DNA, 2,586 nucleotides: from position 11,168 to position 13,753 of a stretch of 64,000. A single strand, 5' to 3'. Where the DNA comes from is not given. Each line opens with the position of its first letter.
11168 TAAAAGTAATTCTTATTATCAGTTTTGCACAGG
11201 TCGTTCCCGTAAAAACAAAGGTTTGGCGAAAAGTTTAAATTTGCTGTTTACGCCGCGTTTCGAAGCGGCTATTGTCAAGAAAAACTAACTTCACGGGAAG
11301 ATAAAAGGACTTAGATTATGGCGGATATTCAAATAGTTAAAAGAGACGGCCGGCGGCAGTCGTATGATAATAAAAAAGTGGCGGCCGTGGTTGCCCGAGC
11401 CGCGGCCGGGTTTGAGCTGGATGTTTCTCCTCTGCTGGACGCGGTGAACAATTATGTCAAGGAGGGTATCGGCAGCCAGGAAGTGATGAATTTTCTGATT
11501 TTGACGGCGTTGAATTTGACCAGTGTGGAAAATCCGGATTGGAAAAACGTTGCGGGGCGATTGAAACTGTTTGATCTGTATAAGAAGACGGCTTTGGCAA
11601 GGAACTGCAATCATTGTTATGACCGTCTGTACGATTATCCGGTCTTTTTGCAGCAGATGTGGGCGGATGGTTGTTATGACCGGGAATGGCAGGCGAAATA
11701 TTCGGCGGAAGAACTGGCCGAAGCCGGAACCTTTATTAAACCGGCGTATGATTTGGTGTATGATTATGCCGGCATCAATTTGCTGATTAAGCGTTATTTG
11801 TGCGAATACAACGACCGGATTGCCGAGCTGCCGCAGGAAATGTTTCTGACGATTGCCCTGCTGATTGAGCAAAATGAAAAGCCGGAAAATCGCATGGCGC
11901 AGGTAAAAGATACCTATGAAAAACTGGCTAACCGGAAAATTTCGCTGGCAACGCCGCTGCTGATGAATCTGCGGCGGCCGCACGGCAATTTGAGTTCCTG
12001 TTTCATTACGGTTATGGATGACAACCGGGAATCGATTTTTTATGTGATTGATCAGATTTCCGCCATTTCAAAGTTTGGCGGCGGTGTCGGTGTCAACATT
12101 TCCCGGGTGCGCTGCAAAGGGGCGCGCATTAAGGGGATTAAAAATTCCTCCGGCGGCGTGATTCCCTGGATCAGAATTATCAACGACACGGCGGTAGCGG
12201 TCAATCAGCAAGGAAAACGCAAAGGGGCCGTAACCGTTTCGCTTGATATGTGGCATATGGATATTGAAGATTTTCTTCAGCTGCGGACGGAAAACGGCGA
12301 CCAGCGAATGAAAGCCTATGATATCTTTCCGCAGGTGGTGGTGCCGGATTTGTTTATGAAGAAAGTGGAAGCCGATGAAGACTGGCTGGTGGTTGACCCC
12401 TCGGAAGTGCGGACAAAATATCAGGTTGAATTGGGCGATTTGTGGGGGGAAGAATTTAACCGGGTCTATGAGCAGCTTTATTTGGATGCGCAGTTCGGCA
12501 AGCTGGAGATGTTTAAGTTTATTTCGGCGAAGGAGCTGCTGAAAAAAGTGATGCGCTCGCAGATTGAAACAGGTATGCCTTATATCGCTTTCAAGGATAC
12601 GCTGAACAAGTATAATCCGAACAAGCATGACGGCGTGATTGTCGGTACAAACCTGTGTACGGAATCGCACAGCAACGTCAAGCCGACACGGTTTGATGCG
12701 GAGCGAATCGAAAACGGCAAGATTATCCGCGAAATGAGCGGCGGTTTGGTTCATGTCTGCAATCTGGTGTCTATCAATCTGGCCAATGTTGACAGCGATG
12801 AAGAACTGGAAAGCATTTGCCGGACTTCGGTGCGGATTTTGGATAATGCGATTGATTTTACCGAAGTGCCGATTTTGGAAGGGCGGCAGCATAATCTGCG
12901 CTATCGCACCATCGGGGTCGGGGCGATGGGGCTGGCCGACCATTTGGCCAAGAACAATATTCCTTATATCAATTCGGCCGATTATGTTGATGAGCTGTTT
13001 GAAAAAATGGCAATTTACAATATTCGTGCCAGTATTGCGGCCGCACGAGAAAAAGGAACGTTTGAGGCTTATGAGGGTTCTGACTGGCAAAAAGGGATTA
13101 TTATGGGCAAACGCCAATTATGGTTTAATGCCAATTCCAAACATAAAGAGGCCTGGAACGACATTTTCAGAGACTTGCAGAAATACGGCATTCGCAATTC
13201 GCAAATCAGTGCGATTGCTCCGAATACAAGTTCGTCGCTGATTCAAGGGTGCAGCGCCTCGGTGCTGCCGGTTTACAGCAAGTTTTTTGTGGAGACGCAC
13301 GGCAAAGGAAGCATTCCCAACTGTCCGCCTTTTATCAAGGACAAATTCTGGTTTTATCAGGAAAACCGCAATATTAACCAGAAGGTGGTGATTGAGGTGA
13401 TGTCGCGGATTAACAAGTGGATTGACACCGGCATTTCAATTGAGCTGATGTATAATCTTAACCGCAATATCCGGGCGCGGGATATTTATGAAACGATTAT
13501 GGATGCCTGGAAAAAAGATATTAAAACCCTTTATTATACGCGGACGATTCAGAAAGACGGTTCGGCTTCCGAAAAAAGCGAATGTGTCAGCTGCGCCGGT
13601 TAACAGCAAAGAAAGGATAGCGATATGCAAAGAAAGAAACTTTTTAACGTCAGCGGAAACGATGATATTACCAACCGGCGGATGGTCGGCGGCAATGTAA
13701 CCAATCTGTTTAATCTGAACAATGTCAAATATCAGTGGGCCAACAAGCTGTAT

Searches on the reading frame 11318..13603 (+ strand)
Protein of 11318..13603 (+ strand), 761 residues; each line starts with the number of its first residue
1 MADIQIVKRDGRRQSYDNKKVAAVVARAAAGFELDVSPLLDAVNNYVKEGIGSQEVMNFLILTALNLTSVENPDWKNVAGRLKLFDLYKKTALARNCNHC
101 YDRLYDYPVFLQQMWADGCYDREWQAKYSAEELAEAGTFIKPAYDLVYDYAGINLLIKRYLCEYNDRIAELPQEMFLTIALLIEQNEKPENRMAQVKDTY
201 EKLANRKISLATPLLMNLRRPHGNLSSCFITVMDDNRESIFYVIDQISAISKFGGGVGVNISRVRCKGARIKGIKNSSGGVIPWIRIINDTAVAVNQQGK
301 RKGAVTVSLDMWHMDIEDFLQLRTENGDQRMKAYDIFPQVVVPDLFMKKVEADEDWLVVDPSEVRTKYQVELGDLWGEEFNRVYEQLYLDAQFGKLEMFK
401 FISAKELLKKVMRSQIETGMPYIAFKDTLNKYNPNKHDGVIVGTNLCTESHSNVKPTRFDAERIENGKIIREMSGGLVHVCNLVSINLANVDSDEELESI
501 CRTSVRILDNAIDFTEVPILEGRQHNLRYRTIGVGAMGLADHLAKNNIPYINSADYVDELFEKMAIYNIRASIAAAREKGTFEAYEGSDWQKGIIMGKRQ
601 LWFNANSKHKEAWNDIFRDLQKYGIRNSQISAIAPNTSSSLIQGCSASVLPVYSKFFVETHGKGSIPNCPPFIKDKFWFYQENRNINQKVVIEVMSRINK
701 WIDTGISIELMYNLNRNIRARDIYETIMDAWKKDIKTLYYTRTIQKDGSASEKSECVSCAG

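Call 25: find_encoding_contigs(protein=window:11318-13603:+, flank=10000, max_places=1)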
Protein window:11318-13603:+ (761 aa): 24 contigs read that carry it; 1 place shown.
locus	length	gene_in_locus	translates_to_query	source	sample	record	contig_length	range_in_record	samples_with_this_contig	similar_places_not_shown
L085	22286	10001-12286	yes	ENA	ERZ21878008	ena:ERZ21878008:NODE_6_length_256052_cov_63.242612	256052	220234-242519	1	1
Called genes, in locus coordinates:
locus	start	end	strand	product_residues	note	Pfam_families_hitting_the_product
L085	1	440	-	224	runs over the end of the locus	PF01569:PAP2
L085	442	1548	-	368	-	PF03739:LptF_LptG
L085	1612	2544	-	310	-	PF00056:Ldh_1_N (faint), PF03446:NAD_binding_2, PF03807:F420_oxidored (weak), PF02153:PDH_N, PF20463:PDH_C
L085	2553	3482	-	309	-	PF00291:PALP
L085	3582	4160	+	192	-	PF08238:Sel1 (weak)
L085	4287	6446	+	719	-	-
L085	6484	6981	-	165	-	PF00293:NUDIX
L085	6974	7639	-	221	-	PF00625:Guanylate_kin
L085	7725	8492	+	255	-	PF00106:adh_short, PF02719:Polysacc_synt_2 (weak), PF08659:KR, PF13561:adh_short_C2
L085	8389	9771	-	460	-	PF07690:MFS_1, PF13000:Acatn, PF07690:MFS_1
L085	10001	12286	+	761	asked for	PF03477:ATP-cone (weak), PF00317:Ribonuc_red_lgN, PF02867:Ribonuc_red_lgC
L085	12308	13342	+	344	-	PF00268:Ribonuc_red_sm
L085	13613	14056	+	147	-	PF01381:HTH_3, PF12844:HTH_19 (weak), PF13443:HTH_26 (faint), PF15943:YdaS_toxin (weak)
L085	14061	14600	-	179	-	PF01713:Smr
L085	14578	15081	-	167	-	-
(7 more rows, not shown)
